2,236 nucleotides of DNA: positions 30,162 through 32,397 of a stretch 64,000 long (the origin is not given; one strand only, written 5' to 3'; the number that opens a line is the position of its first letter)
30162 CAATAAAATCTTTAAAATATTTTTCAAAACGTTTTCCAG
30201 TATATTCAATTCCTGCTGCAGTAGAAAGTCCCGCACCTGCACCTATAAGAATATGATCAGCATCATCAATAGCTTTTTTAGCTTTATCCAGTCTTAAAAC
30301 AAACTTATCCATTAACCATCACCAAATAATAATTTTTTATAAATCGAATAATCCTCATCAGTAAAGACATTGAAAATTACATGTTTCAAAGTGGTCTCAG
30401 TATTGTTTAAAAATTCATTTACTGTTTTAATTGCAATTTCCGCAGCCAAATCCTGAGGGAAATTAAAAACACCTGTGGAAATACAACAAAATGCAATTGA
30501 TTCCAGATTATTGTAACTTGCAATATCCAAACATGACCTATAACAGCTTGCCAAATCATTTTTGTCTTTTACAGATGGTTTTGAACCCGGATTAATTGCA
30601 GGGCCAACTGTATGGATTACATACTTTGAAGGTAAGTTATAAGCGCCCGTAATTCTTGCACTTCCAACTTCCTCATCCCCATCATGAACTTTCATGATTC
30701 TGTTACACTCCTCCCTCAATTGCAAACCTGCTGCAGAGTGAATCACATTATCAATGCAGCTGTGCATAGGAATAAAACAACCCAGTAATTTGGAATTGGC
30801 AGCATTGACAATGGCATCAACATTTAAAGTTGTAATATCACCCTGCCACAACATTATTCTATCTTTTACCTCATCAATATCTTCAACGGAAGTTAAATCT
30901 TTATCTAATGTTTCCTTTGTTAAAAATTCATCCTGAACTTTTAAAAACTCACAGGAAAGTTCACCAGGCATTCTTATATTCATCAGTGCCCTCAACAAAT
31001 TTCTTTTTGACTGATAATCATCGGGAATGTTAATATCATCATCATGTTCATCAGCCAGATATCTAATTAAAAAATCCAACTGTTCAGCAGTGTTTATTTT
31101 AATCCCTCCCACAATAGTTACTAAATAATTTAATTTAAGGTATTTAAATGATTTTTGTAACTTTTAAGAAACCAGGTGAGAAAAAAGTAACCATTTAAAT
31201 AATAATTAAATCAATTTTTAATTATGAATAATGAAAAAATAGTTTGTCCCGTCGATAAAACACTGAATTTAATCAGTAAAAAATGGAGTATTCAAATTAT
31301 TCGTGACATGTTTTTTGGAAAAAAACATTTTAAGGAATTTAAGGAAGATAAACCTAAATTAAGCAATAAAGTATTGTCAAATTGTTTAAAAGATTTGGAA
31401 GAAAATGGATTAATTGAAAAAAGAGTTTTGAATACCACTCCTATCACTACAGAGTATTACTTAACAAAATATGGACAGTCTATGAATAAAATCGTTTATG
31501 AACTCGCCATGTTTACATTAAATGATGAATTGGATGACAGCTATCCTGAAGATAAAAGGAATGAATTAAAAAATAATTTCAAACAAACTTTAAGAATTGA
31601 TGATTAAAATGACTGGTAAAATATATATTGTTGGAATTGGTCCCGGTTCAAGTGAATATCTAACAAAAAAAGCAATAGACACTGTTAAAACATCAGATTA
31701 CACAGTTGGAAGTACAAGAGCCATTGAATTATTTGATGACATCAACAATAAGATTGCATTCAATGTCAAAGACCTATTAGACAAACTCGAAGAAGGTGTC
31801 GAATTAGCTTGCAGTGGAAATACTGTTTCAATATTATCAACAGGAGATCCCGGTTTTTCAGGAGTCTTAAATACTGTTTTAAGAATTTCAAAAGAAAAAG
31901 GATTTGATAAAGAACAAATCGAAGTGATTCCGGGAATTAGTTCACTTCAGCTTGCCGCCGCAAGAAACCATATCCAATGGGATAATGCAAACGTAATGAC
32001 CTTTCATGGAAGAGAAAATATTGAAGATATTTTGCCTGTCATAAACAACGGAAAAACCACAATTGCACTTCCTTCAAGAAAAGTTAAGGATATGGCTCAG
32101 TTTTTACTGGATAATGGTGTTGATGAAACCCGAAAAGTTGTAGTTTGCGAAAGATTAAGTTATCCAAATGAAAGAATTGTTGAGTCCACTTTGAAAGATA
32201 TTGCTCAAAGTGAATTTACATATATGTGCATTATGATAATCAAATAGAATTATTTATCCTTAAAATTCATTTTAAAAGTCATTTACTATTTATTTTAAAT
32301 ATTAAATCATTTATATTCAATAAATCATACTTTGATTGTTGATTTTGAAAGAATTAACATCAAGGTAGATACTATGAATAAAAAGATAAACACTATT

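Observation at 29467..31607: Minimal SirTM-Zn-macrodomain ADP-ribosylation switch in a methanogen, lacking its known target and facing a Cys-bearing HxlR regulator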

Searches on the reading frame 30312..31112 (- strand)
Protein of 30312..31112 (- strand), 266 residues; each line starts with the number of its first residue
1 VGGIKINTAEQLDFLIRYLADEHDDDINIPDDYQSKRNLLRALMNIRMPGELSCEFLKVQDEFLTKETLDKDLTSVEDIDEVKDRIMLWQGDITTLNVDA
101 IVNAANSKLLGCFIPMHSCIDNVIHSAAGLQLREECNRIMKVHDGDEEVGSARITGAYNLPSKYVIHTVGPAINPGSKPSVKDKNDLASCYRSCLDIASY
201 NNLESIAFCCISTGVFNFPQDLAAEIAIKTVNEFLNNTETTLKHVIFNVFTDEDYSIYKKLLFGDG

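Call 3: search_protein_families(library=pfam, proteins=[window:30312-31112:-], max_evalue=0.01)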
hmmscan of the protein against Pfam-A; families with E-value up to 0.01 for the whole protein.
window:30312-31112:- (266 aa): 1 family
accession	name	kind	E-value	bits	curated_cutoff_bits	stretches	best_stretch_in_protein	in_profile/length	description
PF01661.27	Macro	-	7.5e-37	126.3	22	1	102-227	1-118/118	Macro domain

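Call 4: search_protein_families(library=ncbifam, proteins=[window:30312-31112:-], max_evalue=0.01)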
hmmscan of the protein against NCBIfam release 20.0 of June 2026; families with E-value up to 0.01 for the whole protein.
window:30312-31112:- (266 aa): 11 families
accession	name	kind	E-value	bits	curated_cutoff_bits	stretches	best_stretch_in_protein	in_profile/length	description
NF003163.0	PRK04143.1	equivalog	2.6e-106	354.9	272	1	8-262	4-260/265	protein-ADP-ribose hydrolase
NF001664.0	PRK00431.1-6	equivalog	1.3e-46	158.1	200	1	85-262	3-169/173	O-acetyl-ADP-ribose deacetylase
NF001663.0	PRK00431.1-4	equivalog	7e-45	153.1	285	1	85-264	8-177/180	ADP-ribose-binding protein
NF001660.0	PRK00431.1-1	equivalog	1.5e-42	145.1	271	1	83-263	2-172/177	O-acetyl-ADP-ribose deacetylase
NF001661.0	PRK00431.1-2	equivalog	5.8e-36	124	291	1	85-262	2-171/179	O-acetyl-ADP-ribose deacetylase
NF001667.0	PRK00431.2-3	equivalog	3.8e-25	88.6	252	1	86-261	10-172/182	ADP-ribose-binding protein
NF001668.0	PRK00431.2-4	equivalog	5.7e-24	84.6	278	1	86-261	51-211/220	ADP-ribose-binding protein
NF009880.0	PRK13341.1-1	equivalog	3.6e-22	78.5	891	1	84-255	427-590/599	AAA family ATPase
NF001665.0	PRK00431.2-1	equivalog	2e-21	76.3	315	1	85-261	9-170/177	ADP-ribose-binding protein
NF001662.0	PRK00431.1-3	equivalog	6.3e-16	58.7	215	1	86-261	5-180/185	[protein ADP-ribosylglutamate] hydrolase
NF001666.0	PRK00431.2-2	equivalog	1.7e-12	47.5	246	1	86-247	3-147/164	ADP-ribose-binding protein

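Call 6: search_solved_structures(query=window:30312-31112:-, max_evalue=0.001, show_alignments=2)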
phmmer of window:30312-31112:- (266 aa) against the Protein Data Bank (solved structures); distinct sequences matched with E-value up to 0.001: 61 (the best 60 are shown).
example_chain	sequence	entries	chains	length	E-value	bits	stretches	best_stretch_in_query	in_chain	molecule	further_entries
8rsi_A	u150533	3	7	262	3.4e-117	394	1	6-265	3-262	O-acetyl-ADP-ribose deacetylase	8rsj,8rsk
5kiv_A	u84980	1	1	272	1.9e-71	244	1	5-264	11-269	Protein-ADP-ribose hydrolase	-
8rsl_A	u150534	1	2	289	2.4e-71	243.7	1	5-264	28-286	Protein-ADP-ribose hydrolase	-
8rsm_A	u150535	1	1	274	3.8e-55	190.6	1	29-261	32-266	Protein-ADP-ribose hydrolase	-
8rsn_A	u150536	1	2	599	1.2e-47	166.1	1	35-262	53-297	ADP-ribose 1''-phosphate phosphatase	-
4iqy_A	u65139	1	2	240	5.3e-40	141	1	81-261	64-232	O-acetyl-ADP-ribose deacetylase MACROD2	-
6y4y_A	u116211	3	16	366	1.3e-39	139.7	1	81-261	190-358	Thioredoxin 1,ADP-ribose glycohydrolase MACROD2 | ADP-ribose glycohydrolase MACROD2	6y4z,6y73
2x47_A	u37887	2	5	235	8.7e-38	133.8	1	81-261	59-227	MACRO DOMAIN-CONTAINING PROTEIN 1 | ADP-ribose glycohydrolase MACROD1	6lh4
5cb3_A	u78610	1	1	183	2.4e-30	109.4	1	82-264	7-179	O-acetyl-ADP-ribose deacetylase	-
1spv_A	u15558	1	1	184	4.8e-30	108.4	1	83-264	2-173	putative polyprotein/phosphatase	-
5cms_R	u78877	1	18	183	1.2e-29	107.1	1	82-264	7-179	O-acetyl-ADP-ribose deacetylase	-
5fsz_A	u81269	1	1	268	1.7e-29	106.5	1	72-260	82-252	MACRODOMAIN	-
5fsu_A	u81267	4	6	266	2.3e-29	106.1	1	72-261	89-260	MACRODOMAIN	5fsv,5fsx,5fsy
5lau_A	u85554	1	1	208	3.4e-29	105.6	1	87-261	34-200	MacroD-type macrodomain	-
5l9k_A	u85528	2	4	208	3.8e-29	105.4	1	87-261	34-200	MACROD-TYPE MACRODOMAIN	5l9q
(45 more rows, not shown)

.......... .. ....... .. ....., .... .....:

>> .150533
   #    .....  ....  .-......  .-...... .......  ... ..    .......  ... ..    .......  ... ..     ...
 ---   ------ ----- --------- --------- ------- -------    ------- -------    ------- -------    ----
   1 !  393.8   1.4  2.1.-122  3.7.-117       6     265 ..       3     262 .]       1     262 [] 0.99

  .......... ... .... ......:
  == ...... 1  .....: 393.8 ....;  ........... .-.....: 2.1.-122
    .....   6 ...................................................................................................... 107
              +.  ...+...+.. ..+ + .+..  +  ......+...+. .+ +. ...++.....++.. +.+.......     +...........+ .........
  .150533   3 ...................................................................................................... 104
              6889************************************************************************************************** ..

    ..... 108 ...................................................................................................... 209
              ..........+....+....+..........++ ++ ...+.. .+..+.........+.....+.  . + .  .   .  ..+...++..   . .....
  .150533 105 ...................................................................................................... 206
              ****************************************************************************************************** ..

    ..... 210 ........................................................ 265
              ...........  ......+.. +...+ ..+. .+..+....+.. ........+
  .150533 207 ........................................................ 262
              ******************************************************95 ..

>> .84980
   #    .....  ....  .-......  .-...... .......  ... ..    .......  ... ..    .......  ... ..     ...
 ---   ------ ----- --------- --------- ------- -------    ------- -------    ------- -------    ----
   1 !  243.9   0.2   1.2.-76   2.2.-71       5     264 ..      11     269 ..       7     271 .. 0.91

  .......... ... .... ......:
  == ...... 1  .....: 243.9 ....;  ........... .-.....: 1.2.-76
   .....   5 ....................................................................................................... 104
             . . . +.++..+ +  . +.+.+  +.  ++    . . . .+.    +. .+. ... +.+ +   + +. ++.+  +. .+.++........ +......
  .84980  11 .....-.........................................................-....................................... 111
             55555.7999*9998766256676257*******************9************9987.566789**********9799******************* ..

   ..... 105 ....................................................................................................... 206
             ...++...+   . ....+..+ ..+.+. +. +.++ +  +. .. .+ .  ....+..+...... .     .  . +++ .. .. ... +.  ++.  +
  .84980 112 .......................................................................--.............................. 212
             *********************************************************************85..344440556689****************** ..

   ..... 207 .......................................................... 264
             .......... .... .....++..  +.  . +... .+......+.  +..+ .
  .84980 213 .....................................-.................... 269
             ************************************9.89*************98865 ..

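Call 53: search_protein_families(library=padloc, proteins=[window:30312-31112:-], max_evalue=0.01)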
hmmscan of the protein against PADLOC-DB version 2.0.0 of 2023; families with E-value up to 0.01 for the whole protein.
window:30312-31112:- (266 aa): 0 families

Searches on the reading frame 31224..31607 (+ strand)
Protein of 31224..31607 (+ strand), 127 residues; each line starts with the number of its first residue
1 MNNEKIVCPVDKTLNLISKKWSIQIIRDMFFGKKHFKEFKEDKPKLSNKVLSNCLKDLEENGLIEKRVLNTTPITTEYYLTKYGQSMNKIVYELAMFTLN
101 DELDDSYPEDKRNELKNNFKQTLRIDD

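Call 3: search_protein_families(library=pfam, proteins=[window:31224-31607:+], max_evalue=0.01)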
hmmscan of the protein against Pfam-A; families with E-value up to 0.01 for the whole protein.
window:31224-31607:+ (127 aa): 2 families
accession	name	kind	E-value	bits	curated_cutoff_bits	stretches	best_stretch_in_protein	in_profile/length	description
PF01638.23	HxlR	-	1.7e-21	76.3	20.8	1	16-97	1-82/91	HxlR-like helix-turn-helix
PF03551.20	PadR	-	0.0091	16.4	27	0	53-86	36-71/75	Transcriptional regulator PadR-like family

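Call 4: search_protein_families(library=ncbifam, proteins=[window:31224-31607:+], max_evalue=0.01)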
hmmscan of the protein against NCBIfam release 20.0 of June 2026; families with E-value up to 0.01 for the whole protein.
window:31224-31607:+ (127 aa): 3 families
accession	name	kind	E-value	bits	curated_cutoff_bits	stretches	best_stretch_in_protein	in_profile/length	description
NF047364.1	redox_TF_RrpB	exception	1.3e-19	70.4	175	1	7-97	4-99/105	MarR family transcription factor RrpB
NF047367.1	redox_TF_RrpA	exception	5.3e-09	36.3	185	1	8-95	6-94/101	MarR family transcription factor RrpA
NF053610.1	Sso10a_fam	subfamily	0.0012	18.8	60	1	45-86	28-62/64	Sso10a family chromatin protein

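Call 7: search_solved_structures(query=window:31224-31607:+, max_evalue=0.001, show_alignments=3)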
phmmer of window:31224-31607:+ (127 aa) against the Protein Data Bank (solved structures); distinct sequences matched with E-value up to 0.001: 16.
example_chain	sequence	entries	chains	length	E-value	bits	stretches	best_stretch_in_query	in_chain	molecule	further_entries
4a5m_A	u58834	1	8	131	1.5e-14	57.6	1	5-98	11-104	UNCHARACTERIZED HTH-TYPE TRANSCRIPTIONAL REGULATOR YYBR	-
5hs7_A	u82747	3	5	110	1.7e-14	57.4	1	7-96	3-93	HTH-type transcriptional regulator YodB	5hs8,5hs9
4a5n_A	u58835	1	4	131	2.9e-13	53.5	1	7-98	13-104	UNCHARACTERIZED HTH-TYPE TRANSCRIPTIONAL REGULATOR YYBR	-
2hzt_A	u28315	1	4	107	4.4e-12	49.7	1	10-96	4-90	Putative HTH-type transcriptional regulator ytcD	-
9wvg_C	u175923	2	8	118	1.8e-10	44.5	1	8-96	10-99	Uncharacterized HTH-type transcriptional regulator YdzF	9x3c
7bze_A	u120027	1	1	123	6.8e-10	42.6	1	1-92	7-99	HTH-type transcriptional activator HxlR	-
7bzd_A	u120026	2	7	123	1.3e-09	41.7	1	1-92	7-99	HTH-type transcriptional activator HxlR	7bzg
2fsw_A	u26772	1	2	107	9.9e-09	38.8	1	7-99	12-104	PG_0823 protein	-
7kd3_A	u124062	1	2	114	3.3e-08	37.1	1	6-91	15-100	Putative transcriptional regulator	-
4hqm_A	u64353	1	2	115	1.8e-07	34.8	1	6-94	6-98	QsrR protein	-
1z7u_A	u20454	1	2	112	2.5e-07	34.3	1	10-88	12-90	hypothetical protein EF0647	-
4gcv_A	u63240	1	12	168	3.9e-07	33.7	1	7-91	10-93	Putative transcription protein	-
4hqe_A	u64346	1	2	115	4.3e-07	33.6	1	6-94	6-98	Transcriptional regulator QsrR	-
3df8_A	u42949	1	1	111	8.3e-07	32.6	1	5-93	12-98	possible HxlR family transcriptional factor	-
2f2e_A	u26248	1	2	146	1.3e-06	32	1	4-91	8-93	PA1607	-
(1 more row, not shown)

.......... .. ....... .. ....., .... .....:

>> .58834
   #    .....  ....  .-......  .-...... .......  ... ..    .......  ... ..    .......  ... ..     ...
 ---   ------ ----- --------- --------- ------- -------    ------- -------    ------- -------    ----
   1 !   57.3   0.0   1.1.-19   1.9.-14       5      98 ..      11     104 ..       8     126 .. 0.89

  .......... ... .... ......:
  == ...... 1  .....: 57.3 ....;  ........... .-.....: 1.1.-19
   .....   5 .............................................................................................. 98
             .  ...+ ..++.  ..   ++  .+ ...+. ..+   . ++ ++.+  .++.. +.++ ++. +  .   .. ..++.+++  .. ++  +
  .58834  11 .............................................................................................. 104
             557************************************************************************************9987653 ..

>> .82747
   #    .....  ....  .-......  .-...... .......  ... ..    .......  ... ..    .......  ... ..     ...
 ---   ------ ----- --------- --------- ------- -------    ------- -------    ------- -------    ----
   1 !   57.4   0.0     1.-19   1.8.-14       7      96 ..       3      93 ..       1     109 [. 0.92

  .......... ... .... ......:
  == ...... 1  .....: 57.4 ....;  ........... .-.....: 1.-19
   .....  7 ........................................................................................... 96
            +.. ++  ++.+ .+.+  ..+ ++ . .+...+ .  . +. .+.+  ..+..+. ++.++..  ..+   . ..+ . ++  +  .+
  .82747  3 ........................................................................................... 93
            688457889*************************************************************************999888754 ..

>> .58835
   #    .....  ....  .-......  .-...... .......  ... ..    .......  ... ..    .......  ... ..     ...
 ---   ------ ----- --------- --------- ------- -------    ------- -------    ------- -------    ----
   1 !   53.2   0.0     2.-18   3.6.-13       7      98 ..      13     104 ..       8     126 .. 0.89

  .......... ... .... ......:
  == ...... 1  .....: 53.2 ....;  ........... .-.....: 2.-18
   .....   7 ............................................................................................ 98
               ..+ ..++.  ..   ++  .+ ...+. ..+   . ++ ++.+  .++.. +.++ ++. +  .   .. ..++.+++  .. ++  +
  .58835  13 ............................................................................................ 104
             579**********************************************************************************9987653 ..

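Call 53: search_protein_families(library=padloc, proteins=[window:31224-31607:+], max_evalue=0.01)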
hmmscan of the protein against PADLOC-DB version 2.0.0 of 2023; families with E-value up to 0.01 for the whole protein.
window:31224-31607:+ (127 aa): 1 family
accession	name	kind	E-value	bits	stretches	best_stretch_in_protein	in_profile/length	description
PDLC01438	Csa3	-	0.0016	16.6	1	9-89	137-208/305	"CAS-I,CAS-II,CAS-III,CAS-IV,CAS-V,CAS-VI; associated_signaling"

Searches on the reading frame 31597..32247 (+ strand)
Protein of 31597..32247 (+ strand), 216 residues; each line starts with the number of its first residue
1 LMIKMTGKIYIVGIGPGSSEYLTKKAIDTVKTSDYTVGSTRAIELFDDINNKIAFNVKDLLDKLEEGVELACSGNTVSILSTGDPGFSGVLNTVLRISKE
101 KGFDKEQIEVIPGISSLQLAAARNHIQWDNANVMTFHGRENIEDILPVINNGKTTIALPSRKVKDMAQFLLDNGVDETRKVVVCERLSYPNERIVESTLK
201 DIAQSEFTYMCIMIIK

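Call 3: search_protein_families(library=pfam, proteins=[window:31597-32247:+], max_evalue=0.01)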
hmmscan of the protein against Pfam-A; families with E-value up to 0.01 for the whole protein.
window:31597-32247:+ (216 aa): 1 family
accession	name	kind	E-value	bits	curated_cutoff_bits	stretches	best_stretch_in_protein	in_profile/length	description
PF00590.25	TP_methylase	-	1.1e-34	120.6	27.8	1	8-202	1-211/212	Tetrapyrrole (Corrin/Porphyrin) Methylases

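Call 76: search_protein_families(library=ncbifam, proteins=[window:31597-32247:+], max_evalue=0.00001)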
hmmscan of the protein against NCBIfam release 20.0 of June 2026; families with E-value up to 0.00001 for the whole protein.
window:31597-32247:+ (216 aa): 24 families
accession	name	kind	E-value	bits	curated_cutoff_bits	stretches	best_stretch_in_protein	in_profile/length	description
NF004459.0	PRK05787.2-2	equivalog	1.7e-107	357.8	298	1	8-215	3-209/210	cobalt-precorrin-7 (C(5))-methyltransferase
NF004460.0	PRK05787.2-3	equivalog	3.2e-60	203.2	291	1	9-215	2-205/207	cobalt-precorrin-7 (C(5))-methyltransferase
NF004462.0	PRK05787.2-5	equivalog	6.4e-54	183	360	1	5-215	18-227/228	cobalt-precorrin-7 (C(5))-methyltransferase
TIGR02467.1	CbiE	equivalog_domain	5.7e-46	156.6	92.9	1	11-210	1-200/204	precorrin-6y C5,15-methyltransferase (decarboxylating) subunit CbiE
NF004461.0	PRK05787.2-4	equivalog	4.1e-29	101.6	187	1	9-212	1-185/191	cobalt-precorrin-7 (C(5))-methyltransferase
NF004457.0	PRK05787.1-5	equivalog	5.8e-29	101.1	302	1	8-215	29-247/252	cobalt-precorrin-7 (C(5))-methyltransferase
NF004455.0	PRK05787.1-3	equivalog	2e-28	99.5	258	1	9-215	3-216/221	cobalt-precorrin-7 (C(5))-methyltransferase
NF004458.0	PRK05787.2-1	equivalog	1.2e-25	90.2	324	1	11-216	3-193/195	cobalt-precorrin-7 (C(5))-methyltransferase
NF004456.0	PRK05787.1-4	equivalog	1.5e-24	87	247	1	9-214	2-197/201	cobalt-precorrin-7 (C(5))-methyltransferase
TIGR01466.1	cobJ_cbiH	equivalog_domain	1.5e-20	73.8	246.35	1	9-123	1-117/239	precorrin-3B C(17)-methyltransferase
NF004423.0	PRK05765.1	equivalog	9.5e-18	64.6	332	1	5-123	1-121/247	precorrin-3B C(17)-methyltransferase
NF004454.0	PRK05787.1-1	equivalog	2e-15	56.9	354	1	10-202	3-186/201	cobalt-precorrin-7 (C(5))-methyltransferase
TIGR01467.1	cobI_cbiL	equivalog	3.4e-14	52.8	163.25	1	72-216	88-229/230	precorrin-2 C(20)-methyltransferase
TIGR01465.1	cobM_cbiF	equivalog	6.7e-14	51.8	259.65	1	9-205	1-209/247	precorrin-4 C(11)-methyltransferase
TIGR01469.1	cobA_cysG_Cterm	equivalog_domain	4.1e-12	46.4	185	0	68-205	72-216/238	uroporphyrinogen-III C-methyltransferase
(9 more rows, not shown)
